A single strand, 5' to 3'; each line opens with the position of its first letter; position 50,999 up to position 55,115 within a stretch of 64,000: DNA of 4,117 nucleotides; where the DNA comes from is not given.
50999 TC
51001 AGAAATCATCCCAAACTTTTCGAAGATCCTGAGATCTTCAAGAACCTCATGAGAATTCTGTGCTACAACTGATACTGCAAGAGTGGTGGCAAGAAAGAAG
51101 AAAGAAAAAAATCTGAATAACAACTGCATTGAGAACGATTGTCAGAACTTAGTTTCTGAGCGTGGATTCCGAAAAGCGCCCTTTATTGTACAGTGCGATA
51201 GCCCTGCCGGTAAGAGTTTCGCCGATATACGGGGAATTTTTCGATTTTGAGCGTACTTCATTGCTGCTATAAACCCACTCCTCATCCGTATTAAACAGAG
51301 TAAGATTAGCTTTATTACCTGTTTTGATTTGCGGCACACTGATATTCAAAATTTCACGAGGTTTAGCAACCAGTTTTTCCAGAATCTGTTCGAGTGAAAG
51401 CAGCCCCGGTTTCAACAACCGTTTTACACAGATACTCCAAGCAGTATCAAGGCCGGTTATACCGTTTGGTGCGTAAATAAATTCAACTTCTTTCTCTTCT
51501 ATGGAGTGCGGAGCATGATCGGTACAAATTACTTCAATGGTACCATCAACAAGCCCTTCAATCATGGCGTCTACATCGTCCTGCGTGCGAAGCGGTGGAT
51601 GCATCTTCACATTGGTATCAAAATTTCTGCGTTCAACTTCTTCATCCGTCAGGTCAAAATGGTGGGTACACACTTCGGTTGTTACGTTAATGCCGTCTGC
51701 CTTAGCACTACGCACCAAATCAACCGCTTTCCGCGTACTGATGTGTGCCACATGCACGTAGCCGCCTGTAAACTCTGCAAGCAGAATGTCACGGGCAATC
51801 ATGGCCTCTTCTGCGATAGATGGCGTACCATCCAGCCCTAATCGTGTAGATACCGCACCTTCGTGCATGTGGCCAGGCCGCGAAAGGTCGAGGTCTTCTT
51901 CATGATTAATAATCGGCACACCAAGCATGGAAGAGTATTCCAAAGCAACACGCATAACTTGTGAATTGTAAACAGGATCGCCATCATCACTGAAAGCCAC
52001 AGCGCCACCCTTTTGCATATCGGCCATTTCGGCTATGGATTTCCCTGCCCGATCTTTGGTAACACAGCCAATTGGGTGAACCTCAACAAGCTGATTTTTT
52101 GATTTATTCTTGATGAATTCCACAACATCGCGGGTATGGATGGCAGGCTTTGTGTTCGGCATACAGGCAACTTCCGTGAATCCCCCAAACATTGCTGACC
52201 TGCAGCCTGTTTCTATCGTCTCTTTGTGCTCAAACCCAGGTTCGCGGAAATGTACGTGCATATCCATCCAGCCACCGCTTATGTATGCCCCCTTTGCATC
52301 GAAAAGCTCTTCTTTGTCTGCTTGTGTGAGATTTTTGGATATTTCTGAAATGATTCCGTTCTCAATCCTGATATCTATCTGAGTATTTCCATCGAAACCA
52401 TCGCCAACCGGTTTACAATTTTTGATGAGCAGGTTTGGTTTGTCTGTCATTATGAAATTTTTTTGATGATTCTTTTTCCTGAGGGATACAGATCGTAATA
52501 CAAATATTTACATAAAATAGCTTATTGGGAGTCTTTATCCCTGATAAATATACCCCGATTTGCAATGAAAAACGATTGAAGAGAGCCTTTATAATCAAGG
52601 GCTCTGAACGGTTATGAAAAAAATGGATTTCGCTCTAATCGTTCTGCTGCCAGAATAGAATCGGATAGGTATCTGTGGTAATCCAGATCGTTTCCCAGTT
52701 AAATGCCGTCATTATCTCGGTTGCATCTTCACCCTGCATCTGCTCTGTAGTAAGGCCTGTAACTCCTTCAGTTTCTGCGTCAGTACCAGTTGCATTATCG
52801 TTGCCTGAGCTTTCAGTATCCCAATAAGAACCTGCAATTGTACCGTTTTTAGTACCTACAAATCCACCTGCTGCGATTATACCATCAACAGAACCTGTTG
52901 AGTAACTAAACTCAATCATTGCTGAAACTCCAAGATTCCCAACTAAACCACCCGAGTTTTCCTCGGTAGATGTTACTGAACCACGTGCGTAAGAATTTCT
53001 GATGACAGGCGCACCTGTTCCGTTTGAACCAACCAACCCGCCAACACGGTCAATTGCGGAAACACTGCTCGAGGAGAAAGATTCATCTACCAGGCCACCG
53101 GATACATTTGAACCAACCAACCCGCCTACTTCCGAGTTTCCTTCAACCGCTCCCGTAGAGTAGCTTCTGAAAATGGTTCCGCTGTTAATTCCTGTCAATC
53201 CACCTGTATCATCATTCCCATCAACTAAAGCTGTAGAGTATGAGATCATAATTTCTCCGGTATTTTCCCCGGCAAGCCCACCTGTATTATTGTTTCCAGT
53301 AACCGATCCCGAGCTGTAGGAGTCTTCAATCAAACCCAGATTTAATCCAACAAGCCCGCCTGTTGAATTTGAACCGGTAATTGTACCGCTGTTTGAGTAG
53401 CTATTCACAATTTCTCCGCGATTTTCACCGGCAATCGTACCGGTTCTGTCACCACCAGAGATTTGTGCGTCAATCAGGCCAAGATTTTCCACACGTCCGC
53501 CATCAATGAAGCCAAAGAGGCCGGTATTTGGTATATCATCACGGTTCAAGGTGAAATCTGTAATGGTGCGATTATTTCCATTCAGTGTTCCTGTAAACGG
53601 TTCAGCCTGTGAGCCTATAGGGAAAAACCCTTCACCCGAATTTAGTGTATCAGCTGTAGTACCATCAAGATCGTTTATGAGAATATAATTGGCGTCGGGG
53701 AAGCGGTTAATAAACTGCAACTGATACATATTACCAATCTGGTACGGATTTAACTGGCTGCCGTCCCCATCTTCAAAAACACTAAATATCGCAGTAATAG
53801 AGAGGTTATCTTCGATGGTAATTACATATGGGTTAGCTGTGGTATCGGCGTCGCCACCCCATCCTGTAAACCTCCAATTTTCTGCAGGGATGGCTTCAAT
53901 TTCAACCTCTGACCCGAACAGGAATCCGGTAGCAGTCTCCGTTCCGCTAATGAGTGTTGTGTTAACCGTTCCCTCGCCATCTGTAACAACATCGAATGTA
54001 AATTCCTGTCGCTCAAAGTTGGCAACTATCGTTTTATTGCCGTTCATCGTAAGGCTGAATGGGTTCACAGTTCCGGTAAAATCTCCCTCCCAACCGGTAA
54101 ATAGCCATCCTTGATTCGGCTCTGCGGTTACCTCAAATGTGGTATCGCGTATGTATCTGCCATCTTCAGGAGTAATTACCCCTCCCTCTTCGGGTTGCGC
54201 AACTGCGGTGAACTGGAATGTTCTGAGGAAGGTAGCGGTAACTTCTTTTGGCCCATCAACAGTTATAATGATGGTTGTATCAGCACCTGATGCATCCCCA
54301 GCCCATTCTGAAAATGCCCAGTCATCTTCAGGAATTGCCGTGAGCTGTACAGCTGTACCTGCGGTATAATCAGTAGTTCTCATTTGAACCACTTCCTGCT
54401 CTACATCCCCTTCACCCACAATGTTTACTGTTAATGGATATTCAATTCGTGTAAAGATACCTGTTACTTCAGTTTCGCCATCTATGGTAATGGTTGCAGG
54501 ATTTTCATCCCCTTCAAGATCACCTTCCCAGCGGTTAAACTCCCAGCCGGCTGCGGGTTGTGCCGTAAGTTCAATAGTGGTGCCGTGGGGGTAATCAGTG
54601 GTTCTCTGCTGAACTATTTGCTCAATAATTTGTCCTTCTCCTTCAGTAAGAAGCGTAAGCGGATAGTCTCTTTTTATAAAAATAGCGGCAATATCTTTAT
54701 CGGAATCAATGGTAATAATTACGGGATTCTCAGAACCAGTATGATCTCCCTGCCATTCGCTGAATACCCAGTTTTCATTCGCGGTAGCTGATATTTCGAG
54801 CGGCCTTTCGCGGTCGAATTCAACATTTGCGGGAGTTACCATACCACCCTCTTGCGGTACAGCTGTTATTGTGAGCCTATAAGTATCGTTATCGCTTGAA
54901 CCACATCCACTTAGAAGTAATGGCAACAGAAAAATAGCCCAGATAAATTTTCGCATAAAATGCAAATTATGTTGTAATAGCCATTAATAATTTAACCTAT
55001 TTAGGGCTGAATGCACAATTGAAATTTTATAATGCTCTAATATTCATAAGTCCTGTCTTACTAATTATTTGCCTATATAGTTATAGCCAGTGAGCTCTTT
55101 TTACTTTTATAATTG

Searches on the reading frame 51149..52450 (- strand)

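Call 3: search_protein_families(library=pfam, proteins=[window:51149-52450:-], max_evalue=0.01)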
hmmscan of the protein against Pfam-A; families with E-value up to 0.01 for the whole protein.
window:51149-52450:- (433 aa): 2 families
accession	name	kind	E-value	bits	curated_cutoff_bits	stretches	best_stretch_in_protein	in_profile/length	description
PF01979.26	Amidohydro_1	-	2.4e-13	50.5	25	1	60-392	5-326/345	Amidohydrolase family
PF12890.13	DHOase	-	8.1e-09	36.2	21.2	1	61-240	8-140/142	Dihydro-orotase-like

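Call 4: search_protein_families(library=ncbifam, proteins=[window:51149-52450:-], max_evalue=0.01)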
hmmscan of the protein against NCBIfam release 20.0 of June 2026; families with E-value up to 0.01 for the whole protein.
window:51149-52450:- (433 aa): 43 families (the best 25 are shown)
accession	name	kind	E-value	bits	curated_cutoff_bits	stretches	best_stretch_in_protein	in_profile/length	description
NF006845.0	PRK09357.2-6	equivalog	3.1e-130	434.7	728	1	7-420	3-417/428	dihydroorotase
NF006843.0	PRK09357.2-4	equivalog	3.2e-124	415.1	786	1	8-415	4-407/431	dihydroorotase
NF006836.0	PRK09357.1-1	equivalog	6e-123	410.7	538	1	7-426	4-422/432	dihydroorotase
NF006842.0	PRK09357.2-3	equivalog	5.9e-121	404.2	695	1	28-428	24-438/440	dihydroorotase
NF006837.0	PRK09357.1-2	equivalog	6.2e-121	404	575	1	8-425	4-419/428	dihydroorotase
NF006844.0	PRK09357.2-5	equivalog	9.2e-121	403.7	701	1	7-425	4-417/422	dihydroorotase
TIGR00857.1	pyrC_multi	subfamily_domain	9.4e-118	393.7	279.05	1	22-426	3-407/412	dihydroorotase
NF006839.0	PRK09357.1-4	equivalog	2.4e-115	385.5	576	1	7-417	2-409/422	dihydroorotase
NF006841.0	PRK09357.2-2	equivalog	1.4e-111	373.2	640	1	22-426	16-415/421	dihydroorotase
NF006558.0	PRK09059.1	equivalog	1.7e-95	320.1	645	1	9-425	7-424/430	dihydroorotase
NF005791.0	PRK07627.1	equivalog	7.3e-93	311.8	442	1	9-421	5-415/425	dihydroorotase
NF005614.0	PRK07369.1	equivalog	1.4e-87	294.3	456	1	22-420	19-416/419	dihydroorotase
NF006838.0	PRK09357.1-3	equivalog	9e-82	275.2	644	1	24-427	20-420/423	dihydroorotase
NF002668.0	PRK02382.1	equivalog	2.8e-69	233.9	452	1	23-410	13-394/436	dihydroorotase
NF006268.0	PRK08417.1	equivalog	2.7e-67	227.6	499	1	8-425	2-401/406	metal-dependent hydrolase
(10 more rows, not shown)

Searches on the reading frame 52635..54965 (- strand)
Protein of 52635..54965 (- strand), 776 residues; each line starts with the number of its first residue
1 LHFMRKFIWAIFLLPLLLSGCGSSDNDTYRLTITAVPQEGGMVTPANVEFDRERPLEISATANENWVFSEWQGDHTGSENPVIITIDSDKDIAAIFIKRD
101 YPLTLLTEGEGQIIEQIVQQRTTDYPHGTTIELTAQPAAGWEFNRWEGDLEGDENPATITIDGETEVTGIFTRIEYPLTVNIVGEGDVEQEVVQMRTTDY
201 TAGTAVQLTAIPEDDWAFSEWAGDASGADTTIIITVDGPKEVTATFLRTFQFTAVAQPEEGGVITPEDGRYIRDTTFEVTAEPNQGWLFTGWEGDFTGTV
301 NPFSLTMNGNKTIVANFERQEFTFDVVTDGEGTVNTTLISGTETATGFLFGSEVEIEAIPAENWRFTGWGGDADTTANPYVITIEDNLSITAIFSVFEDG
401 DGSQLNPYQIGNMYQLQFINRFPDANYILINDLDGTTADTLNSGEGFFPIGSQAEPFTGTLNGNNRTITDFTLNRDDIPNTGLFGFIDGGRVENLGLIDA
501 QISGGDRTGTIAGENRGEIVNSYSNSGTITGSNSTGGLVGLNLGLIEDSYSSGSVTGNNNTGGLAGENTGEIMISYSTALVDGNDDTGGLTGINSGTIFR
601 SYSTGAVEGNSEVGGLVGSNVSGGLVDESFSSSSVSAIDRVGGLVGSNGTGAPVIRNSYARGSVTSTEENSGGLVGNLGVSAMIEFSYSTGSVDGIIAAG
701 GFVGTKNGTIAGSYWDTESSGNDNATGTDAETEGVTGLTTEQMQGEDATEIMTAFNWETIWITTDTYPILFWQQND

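Call 3: search_protein_families(library=pfam, proteins=[window:52635-54965:-], max_evalue=0.01)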
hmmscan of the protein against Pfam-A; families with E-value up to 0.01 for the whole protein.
window:52635-54965:- (776 aa): 2 families
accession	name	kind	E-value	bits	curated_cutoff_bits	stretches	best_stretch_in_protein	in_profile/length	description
PF18998.6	Flg_new_2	-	7.5e-53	176.9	23.6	5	256-320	5-72/73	Divergent InlB B-repeat domain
PF07581.17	Glug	-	7.6e-10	39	20.5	2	641-665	5-28/28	The GLUG motif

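Call 4: search_protein_families(library=ncbifam, proteins=[window:52635-54965:-], max_evalue=0.01)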
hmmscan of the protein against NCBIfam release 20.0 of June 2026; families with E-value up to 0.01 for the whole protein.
window:52635-54965:- (776 aa): 2 families
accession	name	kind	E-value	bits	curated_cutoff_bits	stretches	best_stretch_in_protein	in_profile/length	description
TIGR02543.1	List_Bact_rpt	repeat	0.00027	21.2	20.95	0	285-317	4-40/44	TIGR02543 family repeat protein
NF046017.1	ZmpA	exception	0.00053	17.3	3000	1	455-571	910-1030/2052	zinc metalloprotease A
